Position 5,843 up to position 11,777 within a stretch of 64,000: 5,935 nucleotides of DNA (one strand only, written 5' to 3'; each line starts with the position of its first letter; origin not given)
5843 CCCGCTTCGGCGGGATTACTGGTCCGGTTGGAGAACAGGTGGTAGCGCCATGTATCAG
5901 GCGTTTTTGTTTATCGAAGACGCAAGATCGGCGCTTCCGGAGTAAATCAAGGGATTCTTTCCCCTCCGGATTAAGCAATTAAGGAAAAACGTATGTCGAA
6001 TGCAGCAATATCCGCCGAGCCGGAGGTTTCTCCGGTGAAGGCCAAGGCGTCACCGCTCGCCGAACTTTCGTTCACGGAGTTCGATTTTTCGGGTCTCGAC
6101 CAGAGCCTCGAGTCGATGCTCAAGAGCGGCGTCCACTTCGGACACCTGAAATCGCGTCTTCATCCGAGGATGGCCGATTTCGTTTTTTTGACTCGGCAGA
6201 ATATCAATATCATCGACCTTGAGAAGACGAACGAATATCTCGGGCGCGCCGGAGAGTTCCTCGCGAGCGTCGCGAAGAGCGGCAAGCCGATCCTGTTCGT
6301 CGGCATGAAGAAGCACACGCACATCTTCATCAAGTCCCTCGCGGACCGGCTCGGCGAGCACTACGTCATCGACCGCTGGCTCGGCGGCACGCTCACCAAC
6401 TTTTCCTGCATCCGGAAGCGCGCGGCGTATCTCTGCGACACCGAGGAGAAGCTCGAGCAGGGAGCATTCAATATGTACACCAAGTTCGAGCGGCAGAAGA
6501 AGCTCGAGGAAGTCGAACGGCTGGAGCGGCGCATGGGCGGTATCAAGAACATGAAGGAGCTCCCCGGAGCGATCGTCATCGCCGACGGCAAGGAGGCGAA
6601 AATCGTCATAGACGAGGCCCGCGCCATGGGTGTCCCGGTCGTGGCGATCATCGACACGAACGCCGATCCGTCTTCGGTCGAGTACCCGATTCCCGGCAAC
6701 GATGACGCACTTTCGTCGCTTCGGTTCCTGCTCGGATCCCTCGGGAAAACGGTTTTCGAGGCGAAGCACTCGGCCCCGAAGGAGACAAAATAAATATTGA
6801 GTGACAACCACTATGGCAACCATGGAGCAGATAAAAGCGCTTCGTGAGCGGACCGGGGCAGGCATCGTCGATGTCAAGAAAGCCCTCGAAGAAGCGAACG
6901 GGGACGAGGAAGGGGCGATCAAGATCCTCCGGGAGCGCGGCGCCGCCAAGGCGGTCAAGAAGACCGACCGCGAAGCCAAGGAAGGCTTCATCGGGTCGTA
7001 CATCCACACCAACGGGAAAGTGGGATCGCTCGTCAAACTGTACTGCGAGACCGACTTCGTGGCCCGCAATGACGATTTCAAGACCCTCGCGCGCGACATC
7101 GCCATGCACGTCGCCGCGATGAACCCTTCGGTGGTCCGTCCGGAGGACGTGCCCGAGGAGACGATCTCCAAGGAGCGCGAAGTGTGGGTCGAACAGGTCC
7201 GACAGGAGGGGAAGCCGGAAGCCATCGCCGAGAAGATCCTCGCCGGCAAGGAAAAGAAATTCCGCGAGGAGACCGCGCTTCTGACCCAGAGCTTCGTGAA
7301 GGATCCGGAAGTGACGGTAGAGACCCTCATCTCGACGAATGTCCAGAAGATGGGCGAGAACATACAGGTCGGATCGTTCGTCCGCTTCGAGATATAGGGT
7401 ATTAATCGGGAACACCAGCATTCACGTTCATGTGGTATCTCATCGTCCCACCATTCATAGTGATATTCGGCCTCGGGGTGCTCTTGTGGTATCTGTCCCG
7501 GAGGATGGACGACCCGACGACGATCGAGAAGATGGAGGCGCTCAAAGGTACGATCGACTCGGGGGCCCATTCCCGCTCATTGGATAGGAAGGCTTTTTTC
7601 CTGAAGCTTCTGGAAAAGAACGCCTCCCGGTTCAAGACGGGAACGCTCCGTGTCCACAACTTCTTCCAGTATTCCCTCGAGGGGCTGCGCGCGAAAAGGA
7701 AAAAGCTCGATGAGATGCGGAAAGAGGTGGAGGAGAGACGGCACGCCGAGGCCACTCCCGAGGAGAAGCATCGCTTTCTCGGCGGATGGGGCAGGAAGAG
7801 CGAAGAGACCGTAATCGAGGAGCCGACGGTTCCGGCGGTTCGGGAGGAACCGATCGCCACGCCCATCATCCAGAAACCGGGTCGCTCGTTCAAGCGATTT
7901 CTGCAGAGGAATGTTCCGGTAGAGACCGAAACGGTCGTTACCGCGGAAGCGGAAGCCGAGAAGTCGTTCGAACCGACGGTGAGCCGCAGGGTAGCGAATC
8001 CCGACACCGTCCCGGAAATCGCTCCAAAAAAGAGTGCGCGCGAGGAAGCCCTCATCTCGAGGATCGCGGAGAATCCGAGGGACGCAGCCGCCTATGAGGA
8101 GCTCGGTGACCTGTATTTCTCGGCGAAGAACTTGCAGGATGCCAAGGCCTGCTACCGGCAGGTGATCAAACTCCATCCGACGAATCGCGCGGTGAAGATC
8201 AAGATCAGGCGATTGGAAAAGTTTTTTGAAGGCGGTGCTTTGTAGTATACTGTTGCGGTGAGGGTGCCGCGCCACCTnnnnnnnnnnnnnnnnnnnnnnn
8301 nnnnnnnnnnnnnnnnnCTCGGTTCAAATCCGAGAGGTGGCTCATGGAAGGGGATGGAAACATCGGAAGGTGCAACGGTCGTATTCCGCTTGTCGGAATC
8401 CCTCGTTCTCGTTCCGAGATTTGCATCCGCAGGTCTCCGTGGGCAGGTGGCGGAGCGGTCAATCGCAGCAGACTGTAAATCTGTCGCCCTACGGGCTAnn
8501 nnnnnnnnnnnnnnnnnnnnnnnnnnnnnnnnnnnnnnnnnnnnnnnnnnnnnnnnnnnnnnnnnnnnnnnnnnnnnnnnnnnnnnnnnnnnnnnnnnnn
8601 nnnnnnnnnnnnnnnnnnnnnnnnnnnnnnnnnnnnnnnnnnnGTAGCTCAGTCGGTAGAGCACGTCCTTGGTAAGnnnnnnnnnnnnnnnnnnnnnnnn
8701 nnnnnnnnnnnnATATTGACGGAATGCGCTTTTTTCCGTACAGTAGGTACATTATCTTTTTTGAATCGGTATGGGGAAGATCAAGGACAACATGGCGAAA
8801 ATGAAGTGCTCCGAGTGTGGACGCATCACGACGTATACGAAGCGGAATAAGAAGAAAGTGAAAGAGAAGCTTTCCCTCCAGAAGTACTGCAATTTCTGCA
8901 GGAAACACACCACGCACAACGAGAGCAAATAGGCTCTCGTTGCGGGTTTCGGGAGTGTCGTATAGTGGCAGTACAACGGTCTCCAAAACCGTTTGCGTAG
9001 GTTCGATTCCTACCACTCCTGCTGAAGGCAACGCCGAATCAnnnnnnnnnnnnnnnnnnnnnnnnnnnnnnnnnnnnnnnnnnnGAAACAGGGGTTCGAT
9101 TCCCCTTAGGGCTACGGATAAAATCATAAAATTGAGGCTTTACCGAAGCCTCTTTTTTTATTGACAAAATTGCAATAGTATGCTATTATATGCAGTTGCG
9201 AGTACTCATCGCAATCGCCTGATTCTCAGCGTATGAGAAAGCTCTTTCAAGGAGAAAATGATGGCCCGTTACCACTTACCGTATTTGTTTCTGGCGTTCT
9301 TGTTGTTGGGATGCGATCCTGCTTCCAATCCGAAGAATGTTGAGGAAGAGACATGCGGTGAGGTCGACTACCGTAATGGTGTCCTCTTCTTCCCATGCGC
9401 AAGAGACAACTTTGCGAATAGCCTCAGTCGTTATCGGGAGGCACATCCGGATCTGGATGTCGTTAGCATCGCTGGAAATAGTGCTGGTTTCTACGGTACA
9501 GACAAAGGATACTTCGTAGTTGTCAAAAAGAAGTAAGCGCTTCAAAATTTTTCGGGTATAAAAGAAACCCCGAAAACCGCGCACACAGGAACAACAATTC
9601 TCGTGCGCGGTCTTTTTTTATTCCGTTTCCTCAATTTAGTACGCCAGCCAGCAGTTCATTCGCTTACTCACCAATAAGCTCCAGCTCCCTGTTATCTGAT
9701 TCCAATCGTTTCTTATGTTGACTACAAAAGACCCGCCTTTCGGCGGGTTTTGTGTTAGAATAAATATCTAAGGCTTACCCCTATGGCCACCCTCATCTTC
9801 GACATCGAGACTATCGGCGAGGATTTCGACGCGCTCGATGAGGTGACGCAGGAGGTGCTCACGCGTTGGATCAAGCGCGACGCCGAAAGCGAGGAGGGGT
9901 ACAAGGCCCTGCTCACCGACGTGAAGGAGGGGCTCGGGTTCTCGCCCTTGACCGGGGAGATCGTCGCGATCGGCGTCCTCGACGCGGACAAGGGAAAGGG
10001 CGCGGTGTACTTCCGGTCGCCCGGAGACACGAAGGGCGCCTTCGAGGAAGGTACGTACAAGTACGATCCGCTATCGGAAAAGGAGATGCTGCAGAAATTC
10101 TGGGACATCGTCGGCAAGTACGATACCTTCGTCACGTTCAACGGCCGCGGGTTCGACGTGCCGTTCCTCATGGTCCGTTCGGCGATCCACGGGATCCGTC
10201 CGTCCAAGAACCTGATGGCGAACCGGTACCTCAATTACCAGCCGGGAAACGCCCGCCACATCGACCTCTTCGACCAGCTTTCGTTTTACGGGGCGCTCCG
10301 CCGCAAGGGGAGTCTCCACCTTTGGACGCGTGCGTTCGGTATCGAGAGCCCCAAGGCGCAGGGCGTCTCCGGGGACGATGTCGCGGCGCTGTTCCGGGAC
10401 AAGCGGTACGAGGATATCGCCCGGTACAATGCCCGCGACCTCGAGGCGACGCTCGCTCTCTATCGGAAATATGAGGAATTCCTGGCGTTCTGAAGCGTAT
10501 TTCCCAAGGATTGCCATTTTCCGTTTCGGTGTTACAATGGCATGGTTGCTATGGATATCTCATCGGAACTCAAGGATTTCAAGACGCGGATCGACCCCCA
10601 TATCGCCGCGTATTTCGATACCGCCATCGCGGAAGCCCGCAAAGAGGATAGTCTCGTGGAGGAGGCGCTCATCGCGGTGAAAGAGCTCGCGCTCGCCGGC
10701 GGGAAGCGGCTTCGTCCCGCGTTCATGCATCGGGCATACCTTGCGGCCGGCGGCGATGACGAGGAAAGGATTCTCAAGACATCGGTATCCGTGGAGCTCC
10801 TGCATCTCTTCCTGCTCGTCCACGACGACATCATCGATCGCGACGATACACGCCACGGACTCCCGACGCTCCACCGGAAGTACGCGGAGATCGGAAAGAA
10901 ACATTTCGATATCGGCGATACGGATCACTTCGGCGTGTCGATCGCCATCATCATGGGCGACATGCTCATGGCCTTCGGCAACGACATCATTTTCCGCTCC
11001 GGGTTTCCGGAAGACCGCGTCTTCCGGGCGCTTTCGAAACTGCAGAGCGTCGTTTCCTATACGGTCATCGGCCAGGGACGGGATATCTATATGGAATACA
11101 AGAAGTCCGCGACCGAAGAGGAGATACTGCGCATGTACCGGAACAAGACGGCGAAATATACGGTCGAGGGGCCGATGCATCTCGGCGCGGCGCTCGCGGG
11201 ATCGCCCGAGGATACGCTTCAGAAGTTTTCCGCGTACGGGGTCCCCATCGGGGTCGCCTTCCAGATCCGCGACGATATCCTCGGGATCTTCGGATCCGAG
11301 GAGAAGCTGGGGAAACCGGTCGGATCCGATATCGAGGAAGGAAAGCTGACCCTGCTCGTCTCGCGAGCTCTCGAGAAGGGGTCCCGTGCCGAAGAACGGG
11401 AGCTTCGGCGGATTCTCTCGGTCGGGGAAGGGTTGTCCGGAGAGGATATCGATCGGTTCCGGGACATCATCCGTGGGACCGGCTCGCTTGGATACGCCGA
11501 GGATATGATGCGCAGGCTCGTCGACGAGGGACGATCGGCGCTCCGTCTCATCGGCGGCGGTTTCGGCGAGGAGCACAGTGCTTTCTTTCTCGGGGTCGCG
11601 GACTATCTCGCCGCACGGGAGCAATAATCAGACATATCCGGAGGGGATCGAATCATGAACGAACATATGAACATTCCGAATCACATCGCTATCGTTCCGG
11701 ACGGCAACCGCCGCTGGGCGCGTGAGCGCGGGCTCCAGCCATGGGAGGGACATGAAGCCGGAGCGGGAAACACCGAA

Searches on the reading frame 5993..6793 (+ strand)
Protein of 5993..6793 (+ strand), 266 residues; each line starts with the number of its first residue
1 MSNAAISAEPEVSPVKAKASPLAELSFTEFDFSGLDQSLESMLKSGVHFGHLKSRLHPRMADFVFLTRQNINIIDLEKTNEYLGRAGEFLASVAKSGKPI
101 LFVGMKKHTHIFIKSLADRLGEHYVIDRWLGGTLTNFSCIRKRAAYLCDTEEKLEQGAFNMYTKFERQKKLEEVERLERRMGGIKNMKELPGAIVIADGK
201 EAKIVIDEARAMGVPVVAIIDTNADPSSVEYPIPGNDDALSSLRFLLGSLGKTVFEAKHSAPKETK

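Call 96: search_protein_families(library=pfam, proteins=[window:5993-6793:+], max_evalue=0.00001)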
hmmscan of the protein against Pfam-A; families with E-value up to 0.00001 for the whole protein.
window:5993-6793:+ (266 aa): 1 family
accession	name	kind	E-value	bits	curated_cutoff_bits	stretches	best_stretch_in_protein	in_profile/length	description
PF00318.25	Ribosomal_S2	-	2.7e-71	239.7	26.1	1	42-256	1-215/216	Ribosomal protein S2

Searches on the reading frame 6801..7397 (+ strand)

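Call 96: search_protein_families(library=pfam, proteins=[window:6801-7397:+], max_evalue=0.00001)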
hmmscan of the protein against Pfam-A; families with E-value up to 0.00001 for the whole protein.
window:6801-7397:+ (198 aa): 1 family
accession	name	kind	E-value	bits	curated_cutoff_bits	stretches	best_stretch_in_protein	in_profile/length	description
PF00889.24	EF_TS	-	5.1e-38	131.2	27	1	39-198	59-202/204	Elongation factor TS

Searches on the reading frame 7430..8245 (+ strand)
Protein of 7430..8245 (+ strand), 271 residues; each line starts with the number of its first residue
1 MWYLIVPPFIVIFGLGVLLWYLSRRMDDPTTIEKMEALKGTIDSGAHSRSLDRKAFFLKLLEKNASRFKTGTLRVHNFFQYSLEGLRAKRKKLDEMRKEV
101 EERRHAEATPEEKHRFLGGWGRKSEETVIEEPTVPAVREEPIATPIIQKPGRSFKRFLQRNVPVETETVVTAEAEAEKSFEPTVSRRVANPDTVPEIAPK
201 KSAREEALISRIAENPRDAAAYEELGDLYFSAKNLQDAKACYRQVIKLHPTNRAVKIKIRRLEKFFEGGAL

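Call 96: search_protein_families(library=pfam, proteins=[window:7430-8245:+], max_evalue=0.00001)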
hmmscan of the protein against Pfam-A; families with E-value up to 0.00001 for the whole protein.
window:7430-8245:+ (271 aa): 2 families
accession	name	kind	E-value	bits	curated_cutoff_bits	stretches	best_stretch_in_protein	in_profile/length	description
PF07719.23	TPR_2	-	1.1e-06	28.8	27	1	219-252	1-34/34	Tetratricopeptide repeat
PF00515.34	TPR_1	-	1.8e-06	27.9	27.8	1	219-252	1-34/34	Tetratricopeptide repeat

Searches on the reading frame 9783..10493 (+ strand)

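Call 96: search_protein_families(library=pfam, proteins=[window:9783-10493:+], max_evalue=0.00001)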
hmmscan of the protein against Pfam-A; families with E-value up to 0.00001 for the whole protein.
window:9783-10493:+ (236 aa): 3 families
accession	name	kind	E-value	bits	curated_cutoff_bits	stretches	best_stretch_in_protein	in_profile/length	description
PF10108.15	DNA_pol_B_exo2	-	1.1e-22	81.2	24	1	97-232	35-175/213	Predicted 3'-5' exonuclease related to the exonuclease domain of PolB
PF13482.12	RNase_H_2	-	4.2e-14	53.3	22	1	49-229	6-163/165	RNase_H superfamily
PF03104.25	DNA_pol_B_exo1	-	1.4e-06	28.3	23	1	98-137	142-183/242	DNA polymerase family B, exonuclease domain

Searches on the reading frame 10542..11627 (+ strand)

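Call 96: search_protein_families(library=pfam, proteins=[window:10542-11627:+], max_evalue=0.00001)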
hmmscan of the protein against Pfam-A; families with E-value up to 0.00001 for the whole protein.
window:10542-11627:+ (361 aa): 1 family
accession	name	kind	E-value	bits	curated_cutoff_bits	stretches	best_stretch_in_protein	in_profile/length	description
PF00348.22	polyprenyl_synt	-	1.9e-55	188.2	27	1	46-293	8-235/251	Polyprenyl synthetase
